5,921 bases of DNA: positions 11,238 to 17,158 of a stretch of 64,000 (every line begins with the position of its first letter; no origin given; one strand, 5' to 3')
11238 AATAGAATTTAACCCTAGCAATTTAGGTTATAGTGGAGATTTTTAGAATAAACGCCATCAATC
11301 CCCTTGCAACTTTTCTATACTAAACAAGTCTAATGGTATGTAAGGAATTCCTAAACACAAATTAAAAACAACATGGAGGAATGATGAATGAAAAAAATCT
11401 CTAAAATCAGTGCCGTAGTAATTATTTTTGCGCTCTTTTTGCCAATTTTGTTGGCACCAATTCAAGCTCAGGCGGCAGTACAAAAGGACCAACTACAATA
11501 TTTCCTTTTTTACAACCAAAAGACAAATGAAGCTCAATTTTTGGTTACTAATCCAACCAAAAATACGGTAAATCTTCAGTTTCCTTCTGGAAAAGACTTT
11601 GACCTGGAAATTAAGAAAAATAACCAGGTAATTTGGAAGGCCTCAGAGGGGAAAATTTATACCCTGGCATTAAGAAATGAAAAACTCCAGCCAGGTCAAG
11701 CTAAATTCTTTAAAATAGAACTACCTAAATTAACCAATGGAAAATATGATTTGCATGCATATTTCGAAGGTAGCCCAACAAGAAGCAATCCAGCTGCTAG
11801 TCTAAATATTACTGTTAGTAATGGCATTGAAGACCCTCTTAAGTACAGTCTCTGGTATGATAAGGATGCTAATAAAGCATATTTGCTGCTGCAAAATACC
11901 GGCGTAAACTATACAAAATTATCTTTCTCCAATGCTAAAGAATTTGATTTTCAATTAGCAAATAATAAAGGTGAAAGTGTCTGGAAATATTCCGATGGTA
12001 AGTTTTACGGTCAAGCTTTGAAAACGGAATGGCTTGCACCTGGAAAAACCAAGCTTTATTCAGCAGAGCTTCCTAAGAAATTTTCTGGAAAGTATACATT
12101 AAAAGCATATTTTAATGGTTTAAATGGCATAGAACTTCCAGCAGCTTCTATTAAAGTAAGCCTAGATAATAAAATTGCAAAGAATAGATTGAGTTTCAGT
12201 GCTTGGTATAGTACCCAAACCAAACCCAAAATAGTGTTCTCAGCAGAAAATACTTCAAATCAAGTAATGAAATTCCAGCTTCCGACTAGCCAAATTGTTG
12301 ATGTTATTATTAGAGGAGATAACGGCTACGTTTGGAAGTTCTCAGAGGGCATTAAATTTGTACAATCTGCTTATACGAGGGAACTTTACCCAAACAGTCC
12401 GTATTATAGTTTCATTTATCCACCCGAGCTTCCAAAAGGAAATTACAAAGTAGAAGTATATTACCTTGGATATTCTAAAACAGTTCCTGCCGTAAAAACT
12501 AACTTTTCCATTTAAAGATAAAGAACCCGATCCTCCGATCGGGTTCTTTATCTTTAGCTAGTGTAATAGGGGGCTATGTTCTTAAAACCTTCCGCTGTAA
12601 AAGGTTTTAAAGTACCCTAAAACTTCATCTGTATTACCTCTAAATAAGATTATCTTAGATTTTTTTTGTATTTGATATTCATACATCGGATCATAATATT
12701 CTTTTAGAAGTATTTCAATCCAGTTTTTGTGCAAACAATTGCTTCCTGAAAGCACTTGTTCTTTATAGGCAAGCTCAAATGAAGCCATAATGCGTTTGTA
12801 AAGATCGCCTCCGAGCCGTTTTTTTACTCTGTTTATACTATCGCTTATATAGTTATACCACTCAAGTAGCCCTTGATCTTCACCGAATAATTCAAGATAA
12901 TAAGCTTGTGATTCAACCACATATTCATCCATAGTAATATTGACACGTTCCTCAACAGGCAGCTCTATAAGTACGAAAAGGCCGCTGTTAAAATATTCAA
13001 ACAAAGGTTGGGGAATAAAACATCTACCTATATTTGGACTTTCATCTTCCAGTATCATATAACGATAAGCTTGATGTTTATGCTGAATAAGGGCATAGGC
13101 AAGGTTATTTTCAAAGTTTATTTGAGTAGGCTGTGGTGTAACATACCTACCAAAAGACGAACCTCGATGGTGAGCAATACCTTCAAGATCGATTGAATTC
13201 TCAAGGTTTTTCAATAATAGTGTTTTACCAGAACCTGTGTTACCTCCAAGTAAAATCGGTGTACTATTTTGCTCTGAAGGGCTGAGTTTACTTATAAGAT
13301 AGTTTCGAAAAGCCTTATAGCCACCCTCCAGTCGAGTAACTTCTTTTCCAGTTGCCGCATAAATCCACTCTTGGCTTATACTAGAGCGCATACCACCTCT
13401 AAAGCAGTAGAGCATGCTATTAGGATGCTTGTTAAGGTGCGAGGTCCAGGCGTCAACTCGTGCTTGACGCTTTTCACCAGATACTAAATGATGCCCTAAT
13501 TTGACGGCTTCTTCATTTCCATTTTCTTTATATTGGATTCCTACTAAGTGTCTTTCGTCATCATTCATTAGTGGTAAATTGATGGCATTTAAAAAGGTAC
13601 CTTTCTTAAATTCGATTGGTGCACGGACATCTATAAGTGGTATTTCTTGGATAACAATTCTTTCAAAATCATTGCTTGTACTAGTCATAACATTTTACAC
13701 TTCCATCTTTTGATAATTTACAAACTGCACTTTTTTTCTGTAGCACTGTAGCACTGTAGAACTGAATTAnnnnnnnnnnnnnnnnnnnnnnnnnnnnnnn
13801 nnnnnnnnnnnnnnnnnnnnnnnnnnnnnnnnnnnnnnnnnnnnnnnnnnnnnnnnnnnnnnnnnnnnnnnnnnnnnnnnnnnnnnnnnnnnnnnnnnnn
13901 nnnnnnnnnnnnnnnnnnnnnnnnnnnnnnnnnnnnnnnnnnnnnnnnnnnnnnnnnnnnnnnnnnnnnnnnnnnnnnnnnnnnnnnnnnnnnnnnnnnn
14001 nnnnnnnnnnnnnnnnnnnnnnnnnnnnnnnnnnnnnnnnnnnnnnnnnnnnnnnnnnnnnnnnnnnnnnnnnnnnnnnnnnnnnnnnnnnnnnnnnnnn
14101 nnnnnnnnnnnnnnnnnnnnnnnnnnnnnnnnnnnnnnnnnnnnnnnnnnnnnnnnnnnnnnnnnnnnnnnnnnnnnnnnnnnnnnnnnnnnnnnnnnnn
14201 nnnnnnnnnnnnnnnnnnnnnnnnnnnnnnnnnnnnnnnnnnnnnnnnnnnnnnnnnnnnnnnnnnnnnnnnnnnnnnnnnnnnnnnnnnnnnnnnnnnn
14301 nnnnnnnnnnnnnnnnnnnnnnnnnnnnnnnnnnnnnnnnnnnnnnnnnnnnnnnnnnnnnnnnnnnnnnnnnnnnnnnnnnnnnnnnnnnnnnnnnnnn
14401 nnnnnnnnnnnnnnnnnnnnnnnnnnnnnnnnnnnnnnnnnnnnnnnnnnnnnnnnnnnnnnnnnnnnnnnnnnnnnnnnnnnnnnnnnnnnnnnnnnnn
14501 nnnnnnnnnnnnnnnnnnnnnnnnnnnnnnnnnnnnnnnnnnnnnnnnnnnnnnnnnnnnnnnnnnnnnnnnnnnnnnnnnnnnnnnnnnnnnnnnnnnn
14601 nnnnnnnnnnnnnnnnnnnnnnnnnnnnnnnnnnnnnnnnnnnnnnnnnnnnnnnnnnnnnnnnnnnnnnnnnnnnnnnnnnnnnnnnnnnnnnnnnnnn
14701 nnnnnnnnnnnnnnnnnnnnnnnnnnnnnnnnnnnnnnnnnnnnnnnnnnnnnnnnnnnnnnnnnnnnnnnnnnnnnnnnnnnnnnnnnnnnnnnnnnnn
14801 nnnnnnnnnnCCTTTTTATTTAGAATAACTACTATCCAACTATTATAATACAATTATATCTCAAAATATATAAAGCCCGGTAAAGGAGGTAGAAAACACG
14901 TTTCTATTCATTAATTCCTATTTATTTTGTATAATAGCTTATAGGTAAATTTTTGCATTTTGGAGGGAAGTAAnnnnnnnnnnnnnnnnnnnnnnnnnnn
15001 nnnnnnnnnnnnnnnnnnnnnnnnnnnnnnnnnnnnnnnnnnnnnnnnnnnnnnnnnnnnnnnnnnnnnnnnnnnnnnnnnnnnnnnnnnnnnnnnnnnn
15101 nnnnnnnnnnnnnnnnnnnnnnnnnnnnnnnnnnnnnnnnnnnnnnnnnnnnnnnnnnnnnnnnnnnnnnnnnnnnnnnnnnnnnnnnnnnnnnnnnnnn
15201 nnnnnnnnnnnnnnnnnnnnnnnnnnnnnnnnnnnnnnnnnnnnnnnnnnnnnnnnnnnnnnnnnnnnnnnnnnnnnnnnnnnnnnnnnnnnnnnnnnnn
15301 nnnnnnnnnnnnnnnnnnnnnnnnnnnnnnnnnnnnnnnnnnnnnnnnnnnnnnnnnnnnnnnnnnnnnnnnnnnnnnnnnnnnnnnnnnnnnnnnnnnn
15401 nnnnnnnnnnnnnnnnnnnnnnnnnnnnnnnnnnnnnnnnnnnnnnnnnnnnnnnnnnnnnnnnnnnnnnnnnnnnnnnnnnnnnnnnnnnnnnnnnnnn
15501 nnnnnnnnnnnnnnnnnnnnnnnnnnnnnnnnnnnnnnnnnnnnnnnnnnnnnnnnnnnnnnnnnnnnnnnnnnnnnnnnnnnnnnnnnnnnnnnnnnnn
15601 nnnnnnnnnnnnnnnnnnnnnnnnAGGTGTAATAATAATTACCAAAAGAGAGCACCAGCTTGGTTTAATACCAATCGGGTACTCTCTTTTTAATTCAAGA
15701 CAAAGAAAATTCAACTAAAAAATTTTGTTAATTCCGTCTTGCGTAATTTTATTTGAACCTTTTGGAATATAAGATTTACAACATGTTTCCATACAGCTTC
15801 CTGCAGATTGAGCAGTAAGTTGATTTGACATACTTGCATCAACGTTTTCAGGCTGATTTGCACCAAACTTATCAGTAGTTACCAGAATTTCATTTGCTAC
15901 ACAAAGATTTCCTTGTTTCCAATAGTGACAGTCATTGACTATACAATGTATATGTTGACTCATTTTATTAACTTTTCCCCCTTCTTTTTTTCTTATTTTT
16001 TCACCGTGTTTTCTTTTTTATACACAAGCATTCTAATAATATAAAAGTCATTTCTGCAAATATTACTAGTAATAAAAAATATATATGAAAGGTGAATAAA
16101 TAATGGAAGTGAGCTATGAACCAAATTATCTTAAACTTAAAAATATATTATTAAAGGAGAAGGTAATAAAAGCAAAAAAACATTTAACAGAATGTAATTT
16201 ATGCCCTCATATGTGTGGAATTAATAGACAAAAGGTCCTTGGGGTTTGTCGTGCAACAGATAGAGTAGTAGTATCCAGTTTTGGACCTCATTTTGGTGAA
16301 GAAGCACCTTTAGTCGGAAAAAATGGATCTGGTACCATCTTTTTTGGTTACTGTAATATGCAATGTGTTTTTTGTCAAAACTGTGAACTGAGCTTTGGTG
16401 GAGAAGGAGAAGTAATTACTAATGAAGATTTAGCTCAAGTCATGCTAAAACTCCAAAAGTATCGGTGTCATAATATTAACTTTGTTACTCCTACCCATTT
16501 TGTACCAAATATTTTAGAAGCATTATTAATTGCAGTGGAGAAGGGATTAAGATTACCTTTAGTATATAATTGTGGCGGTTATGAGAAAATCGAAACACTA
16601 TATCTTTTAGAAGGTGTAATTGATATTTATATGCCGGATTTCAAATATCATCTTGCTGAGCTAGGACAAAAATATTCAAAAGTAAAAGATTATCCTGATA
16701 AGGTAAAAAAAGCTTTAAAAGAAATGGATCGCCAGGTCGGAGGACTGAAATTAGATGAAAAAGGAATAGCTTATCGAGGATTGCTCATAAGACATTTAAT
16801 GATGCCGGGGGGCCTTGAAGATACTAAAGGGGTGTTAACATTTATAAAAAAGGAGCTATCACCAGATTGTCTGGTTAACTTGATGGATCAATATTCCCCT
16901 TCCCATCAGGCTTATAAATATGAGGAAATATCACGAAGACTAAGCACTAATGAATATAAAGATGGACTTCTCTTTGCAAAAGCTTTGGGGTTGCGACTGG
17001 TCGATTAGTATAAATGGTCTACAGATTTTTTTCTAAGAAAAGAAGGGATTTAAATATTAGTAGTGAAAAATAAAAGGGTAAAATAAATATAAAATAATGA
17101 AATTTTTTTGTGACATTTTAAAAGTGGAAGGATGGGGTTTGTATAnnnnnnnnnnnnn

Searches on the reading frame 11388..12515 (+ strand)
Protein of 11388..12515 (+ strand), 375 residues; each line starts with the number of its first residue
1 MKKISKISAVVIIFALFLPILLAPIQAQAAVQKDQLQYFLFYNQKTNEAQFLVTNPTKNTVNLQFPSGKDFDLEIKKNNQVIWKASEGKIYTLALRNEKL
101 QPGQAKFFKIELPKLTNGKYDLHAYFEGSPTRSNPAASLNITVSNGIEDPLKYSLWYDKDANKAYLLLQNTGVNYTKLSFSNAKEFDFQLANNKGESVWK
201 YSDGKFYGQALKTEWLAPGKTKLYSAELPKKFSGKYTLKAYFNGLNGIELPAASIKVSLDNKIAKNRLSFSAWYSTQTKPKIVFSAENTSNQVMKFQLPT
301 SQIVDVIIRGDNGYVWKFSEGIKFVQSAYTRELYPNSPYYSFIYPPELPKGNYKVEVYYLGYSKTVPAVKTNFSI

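Call 32: search_protein_families(library=pfam, proteins=[window:11388-12515:+], max_evalue=0.00001)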
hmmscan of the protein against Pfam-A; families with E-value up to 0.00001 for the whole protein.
window:11388-12515:+ (375 aa): 1 family
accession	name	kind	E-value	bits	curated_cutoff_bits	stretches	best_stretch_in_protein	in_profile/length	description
PF12690.13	BsuPI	-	2.8e-49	165.7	22.9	3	45-129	12-99/101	Intracellular proteinase inhibitor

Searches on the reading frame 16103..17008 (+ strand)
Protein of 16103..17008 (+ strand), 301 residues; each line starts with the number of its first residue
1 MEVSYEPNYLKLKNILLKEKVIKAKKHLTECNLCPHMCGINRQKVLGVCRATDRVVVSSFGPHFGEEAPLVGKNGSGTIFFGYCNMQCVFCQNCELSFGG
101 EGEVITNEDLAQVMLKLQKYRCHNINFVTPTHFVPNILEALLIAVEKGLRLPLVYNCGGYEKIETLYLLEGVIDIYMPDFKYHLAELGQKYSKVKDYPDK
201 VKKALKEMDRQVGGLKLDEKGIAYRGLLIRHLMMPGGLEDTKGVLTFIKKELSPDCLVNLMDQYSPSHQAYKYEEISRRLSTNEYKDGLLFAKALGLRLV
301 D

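Call 32: search_protein_families(library=pfam, proteins=[window:16103-17008:+], max_evalue=0.00001)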
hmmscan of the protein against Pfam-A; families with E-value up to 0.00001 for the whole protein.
window:16103-17008:+ (301 aa): 1 family
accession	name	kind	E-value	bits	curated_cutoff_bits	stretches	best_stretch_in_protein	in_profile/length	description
PF04055.27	Radical_SAM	-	4.9e-07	30.5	29.5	1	79-207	2-135/166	Radical SAM superfamily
